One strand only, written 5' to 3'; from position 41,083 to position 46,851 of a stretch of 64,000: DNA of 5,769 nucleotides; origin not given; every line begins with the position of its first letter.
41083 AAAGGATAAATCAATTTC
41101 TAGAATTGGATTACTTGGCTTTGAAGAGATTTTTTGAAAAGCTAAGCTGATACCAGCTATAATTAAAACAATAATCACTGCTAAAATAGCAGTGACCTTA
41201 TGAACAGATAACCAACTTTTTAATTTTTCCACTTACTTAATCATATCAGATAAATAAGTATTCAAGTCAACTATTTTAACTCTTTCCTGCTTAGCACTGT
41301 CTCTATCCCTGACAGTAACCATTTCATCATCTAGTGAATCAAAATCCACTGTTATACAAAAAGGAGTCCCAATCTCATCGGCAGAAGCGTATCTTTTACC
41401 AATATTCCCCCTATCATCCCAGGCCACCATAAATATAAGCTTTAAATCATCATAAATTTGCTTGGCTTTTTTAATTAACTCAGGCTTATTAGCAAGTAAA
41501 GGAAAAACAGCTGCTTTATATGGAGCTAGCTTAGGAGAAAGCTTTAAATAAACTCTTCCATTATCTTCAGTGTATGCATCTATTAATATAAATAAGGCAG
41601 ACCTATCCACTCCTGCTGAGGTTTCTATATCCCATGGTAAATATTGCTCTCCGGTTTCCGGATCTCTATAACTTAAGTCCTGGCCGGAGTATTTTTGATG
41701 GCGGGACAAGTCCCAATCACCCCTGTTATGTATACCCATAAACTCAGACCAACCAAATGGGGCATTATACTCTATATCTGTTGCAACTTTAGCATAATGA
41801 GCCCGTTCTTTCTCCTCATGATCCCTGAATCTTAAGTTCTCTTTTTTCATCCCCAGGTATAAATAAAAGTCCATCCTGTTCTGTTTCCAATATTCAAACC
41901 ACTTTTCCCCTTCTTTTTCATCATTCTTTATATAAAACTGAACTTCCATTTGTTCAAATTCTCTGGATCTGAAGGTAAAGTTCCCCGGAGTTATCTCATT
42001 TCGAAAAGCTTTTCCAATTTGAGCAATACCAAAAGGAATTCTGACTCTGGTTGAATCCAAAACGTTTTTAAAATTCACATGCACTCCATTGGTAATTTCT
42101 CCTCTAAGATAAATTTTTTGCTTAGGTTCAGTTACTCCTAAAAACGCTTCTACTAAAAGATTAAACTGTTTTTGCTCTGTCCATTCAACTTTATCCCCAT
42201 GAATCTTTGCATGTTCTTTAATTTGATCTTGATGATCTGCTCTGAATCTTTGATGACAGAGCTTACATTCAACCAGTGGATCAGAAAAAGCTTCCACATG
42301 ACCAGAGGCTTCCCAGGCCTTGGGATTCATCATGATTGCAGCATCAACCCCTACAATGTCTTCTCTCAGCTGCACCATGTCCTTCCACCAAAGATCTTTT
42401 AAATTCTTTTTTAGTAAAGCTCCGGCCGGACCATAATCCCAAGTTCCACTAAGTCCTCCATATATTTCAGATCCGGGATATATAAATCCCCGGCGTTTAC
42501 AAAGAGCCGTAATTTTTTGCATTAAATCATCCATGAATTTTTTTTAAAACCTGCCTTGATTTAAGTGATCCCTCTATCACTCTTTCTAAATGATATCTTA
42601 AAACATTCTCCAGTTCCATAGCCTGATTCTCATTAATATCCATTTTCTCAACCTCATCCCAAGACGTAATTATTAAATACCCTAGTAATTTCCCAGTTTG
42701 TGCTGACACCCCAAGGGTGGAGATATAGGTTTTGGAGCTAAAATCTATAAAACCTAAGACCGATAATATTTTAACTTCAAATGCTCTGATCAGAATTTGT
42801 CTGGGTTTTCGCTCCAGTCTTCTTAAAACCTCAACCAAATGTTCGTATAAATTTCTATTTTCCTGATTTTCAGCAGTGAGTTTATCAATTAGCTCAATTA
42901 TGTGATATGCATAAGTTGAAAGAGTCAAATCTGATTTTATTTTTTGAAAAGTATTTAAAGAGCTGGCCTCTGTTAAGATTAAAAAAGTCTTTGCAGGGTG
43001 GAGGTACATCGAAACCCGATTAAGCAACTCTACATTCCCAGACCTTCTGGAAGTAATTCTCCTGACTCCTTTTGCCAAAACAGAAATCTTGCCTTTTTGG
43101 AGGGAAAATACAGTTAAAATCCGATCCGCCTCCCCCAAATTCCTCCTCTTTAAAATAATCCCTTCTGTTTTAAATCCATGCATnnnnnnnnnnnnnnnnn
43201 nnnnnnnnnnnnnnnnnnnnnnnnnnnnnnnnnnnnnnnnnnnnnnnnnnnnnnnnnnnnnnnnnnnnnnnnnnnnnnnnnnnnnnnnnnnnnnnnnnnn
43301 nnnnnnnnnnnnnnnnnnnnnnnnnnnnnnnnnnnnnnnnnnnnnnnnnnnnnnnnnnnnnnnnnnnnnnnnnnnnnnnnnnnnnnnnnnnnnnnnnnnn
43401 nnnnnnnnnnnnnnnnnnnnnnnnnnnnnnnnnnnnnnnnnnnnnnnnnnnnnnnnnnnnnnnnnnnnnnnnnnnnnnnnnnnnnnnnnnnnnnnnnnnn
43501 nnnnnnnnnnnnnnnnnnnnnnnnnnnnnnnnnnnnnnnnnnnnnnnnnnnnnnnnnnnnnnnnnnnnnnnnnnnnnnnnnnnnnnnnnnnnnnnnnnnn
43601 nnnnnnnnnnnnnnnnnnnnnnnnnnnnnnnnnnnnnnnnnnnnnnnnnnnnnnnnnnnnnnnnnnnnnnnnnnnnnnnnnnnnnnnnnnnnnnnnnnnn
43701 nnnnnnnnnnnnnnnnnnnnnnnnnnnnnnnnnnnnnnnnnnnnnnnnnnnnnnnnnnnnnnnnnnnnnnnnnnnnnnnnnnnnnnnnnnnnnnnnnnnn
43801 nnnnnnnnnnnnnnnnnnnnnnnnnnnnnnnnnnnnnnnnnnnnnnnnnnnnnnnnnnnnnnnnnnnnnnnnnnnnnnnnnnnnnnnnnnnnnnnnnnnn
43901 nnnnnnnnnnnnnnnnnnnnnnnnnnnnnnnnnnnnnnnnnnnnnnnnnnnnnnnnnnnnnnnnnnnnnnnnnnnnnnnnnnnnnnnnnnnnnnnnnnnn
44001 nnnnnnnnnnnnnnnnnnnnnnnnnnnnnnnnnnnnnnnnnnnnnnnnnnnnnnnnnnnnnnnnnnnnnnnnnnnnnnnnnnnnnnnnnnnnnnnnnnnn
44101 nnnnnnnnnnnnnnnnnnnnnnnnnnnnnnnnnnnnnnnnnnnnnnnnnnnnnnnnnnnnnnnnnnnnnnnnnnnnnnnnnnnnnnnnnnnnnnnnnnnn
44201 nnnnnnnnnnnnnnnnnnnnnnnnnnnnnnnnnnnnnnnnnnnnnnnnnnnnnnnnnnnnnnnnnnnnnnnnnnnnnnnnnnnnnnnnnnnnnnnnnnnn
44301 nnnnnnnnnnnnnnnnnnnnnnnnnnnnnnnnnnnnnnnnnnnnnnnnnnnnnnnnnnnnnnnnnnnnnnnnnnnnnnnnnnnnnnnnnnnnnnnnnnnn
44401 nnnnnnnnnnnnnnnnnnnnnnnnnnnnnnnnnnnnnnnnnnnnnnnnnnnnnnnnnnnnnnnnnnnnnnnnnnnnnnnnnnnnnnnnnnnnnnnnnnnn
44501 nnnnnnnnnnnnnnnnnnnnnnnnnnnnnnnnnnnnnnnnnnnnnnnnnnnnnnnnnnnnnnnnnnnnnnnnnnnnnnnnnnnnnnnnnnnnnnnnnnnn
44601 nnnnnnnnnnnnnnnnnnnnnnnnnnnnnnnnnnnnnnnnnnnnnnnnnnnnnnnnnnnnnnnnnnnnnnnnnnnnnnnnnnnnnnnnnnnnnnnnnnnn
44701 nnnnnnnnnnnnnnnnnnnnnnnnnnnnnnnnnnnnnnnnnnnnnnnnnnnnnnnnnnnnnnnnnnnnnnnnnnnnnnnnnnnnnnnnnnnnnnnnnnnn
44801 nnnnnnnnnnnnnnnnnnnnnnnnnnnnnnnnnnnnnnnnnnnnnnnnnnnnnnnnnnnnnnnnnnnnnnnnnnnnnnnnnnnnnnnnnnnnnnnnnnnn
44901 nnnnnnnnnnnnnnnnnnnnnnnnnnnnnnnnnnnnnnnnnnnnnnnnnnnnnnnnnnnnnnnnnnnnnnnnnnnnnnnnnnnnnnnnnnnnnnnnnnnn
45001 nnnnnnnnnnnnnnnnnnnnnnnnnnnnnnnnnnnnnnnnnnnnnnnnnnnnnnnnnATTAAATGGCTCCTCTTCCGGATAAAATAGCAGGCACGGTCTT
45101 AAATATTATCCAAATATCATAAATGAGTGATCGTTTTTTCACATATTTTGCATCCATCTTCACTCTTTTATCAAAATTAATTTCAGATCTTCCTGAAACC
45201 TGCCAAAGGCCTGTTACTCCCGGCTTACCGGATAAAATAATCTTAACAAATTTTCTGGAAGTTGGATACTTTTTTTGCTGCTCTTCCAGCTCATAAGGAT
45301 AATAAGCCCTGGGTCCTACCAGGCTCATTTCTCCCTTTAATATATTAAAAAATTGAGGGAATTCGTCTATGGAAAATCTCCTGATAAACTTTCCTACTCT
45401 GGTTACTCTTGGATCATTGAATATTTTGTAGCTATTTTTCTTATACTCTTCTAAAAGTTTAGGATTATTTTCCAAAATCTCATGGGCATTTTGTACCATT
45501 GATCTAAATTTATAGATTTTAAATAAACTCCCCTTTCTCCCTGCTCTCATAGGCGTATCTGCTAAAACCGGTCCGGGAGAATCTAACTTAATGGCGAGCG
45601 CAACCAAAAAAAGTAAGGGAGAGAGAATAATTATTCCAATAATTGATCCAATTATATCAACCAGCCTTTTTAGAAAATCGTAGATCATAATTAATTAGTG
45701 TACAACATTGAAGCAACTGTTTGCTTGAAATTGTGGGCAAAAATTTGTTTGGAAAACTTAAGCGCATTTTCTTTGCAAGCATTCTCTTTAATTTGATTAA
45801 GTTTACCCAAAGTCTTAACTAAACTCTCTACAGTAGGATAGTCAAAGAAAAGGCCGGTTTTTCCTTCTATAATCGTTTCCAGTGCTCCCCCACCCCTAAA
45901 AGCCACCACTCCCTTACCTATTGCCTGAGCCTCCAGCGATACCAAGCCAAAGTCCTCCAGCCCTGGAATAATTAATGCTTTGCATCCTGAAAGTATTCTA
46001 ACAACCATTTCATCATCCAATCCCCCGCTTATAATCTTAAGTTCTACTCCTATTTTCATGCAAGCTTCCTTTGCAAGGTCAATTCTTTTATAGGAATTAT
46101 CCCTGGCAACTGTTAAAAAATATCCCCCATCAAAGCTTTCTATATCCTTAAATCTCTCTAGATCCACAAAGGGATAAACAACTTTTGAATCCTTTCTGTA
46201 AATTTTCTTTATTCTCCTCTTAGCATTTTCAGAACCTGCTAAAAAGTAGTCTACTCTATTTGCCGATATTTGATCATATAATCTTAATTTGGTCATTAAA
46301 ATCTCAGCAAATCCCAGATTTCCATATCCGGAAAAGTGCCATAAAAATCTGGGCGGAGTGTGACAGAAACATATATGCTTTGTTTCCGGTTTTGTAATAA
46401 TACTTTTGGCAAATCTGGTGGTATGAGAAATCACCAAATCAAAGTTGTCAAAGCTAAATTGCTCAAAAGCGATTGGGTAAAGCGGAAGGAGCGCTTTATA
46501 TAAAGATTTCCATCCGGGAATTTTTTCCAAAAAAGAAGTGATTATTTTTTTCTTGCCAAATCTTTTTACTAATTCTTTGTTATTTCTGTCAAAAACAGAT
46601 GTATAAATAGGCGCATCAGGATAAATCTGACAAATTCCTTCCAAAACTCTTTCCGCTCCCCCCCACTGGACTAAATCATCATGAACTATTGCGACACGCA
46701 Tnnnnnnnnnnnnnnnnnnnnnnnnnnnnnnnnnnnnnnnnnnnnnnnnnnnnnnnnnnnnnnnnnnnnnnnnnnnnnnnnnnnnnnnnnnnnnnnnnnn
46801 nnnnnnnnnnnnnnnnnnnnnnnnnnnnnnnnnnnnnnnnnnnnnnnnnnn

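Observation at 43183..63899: Large polyprenyl-phosphate-sugar-dependent envelope glycosylation locus (GT-C enzymes plus DPM1-like synthase plus flippases plus Wzy_C)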

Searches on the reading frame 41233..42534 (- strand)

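Call 8: search_protein_families(library=pfam, proteins=[window:41233-42534:-], max_evalue=0.001)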
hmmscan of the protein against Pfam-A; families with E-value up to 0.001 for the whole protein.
window:41233-42534:- (433 aa): 2 families
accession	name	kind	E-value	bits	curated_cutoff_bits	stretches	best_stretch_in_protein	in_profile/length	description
PF03129.25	HGTP_anticodon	-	2.3e-18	66.6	21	1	340-429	1-92/94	Anticodon binding domain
PF00587.30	tRNA-synt_2b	-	1.4e-05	25.7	29.3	1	138-259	8-123/179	tRNA synthetase class II core domain (G, H, P, S and T)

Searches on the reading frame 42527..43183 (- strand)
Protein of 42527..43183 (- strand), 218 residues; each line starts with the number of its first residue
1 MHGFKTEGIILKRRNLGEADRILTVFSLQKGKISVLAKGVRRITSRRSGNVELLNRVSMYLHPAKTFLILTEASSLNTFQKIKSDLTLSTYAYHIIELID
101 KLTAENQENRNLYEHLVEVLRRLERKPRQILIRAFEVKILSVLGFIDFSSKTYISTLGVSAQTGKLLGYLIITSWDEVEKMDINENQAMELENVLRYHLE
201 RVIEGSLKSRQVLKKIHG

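Call 8: search_protein_families(library=pfam, proteins=[window:42527-43183:-], max_evalue=0.001)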
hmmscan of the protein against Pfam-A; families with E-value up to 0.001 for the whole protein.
window:42527-43183:- (218 aa): 2 families
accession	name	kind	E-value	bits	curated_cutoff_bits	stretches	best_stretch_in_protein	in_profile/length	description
PF02565.21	RecO_C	-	3e-21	76.3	22.1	2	84-145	2-64/157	Recombination protein O C terminal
PF11967.14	RecO_N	-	2.2e-18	66.5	27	1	1-79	1-80/80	Recombination protein O N terminal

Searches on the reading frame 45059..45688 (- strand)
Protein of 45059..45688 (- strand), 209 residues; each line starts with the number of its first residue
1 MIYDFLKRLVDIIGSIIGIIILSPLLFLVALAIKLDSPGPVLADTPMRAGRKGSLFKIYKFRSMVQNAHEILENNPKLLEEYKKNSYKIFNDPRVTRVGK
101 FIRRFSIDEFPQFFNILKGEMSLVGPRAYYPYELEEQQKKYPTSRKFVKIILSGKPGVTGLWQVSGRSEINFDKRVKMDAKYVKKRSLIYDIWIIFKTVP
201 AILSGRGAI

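Call 3: search_protein_families(library=pfam, proteins=[window:45059-45688:-], max_evalue=0.01)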
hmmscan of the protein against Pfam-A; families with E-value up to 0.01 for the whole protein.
window:45059-45688:- (209 aa): 1 family
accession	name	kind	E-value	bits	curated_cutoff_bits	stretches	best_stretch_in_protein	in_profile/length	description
PF02397.22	Bac_transf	-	1.6e-61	207.4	27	1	7-203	1-178/179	Bacterial sugar transferase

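Call 7: search_protein_families(library=ncbifam, proteins=[window:45059-45688:-], max_evalue=0.01)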
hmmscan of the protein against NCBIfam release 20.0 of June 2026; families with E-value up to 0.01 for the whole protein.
window:45059-45688:- (209 aa): 10 families
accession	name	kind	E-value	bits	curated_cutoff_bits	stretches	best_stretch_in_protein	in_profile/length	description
TIGR03025.1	EPS_sugtrans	subfamily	1.8e-75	254.9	295.55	1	4-208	255-444/445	exopolysaccharide biosynthesis polyprenyl glycosylphosphotransferase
TIGR03022.1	WbaP_sugtrans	subfamily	1.9e-73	248.3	403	1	5-208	257-455/456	undecaprenyl-phosphate galactose phosphotransferase WbaP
TIGR03023.1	WcaJ_sugtrans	equivalog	8e-63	213.3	410.75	1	4-208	260-452/453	undecaprenyl-phosphate glucose phosphotransferase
NF052601.1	undeca_RfbP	equivalog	5.3e-62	209.2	330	1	4-203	42-236/244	undecaprenyl-phosphate galactose phosphotransferase family protein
NF041877.1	EPS_EpsZ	equivalog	1.6e-59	201.8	800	1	6-208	265-458/459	exopolysaccharide biosynthesis polyisoprenyl-phosphate hexose-1-phosphate transferase EpsZ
NF011751.0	PRK15204.1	equivalog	1.2e-52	179.2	907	1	5-208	278-475/476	undecaprenyl-phosphate galactose phosphotransferase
TIGR03013.1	EpsB_2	subfamily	4e-44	151.4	393.35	1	4-208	252-442/443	TIGR03013 family XrtA/PEP-CTERM system glycosyltransferase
NF007518.0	PRK10124.1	equivalog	1.2e-37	129.7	684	1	4-199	271-454/464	undecaprenyl-phosphate glucose phosphotransferase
NF050817.1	PolSacchBiosHfsE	equivalog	1.5e-37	129.4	750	1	5-209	270-466/467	polysaccharide biosynthesis protein HfsE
NF045514.1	glycotran_HepC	equivalog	2.5e-23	82.5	140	1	4-129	114-212/220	heterocyst development glycosyltransferase HepC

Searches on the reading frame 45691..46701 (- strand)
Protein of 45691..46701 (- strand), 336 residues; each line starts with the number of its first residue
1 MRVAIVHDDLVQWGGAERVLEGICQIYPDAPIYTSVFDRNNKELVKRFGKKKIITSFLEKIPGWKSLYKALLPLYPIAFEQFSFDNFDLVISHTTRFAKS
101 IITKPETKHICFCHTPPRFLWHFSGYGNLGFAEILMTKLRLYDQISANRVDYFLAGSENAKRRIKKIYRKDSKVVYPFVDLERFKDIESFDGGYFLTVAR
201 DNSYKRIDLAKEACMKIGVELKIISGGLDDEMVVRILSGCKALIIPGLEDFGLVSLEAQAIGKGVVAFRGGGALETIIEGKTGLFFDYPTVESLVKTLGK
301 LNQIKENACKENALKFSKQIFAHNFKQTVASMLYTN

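Call 3: search_protein_families(library=pfam, proteins=[window:45691-46701:-], max_evalue=0.01)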
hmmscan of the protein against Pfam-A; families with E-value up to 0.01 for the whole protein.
window:45691-46701:- (336 aa): 3 families
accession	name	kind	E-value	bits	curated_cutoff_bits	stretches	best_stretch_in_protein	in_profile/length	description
PF00534.26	Glycos_transf_1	-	4e-14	53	26.4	1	225-313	78-169/172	Glycosyl transferases group 1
PF13439.12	Glyco_transf_4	-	1.3e-08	35.5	28.5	1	13-183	1-170/170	Glycosyltransferase Family 4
PF13692.12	Glyco_trans_1_4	-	5.8e-08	33.5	27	1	225-301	64-139/142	Glycosyl transferases group 1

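Call 20: search_protein_families(library=ncbifam, proteins=[window:45691-46701:-], max_evalue=0.00001)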
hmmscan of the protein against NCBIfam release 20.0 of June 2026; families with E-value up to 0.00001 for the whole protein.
window:45691-46701:- (336 aa): 6 families
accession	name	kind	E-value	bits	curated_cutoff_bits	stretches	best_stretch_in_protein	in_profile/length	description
TIGR03449.1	mycothiol_MshA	equivalog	1.6e-08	33.9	462.5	1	227-307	291-372/406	D-inositol-3-phosphate glycosyltransferase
TIGR03999.1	thiol_BshA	equivalog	1.8e-07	30.4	273.7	1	213-322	247-358/375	N-acetyl-alpha-D-glucosaminyl L-malate synthase BshA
TIGR02149.1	glgA_Coryne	subfamily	3.7e-07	29.6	302.4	1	224-290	268-335/391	glycogen synthase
NF053787.1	GlcN_PG_synth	equivalog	5e-07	28.9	480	1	222-322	244-344/361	N-acetylglucosaminyl phosphatidylglycerol synthase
NF001901.0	PRK00654.1-5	equivalog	6.8e-07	28.1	649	1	208-328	364-480/502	glycogen synthase GlgA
TIGR04047.1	MSMEG_0565_glyc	hypoth_equivalog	2.4e-06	26.9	259.85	0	211-301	248-338/373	MSMEG_0565 family glycosyltransferase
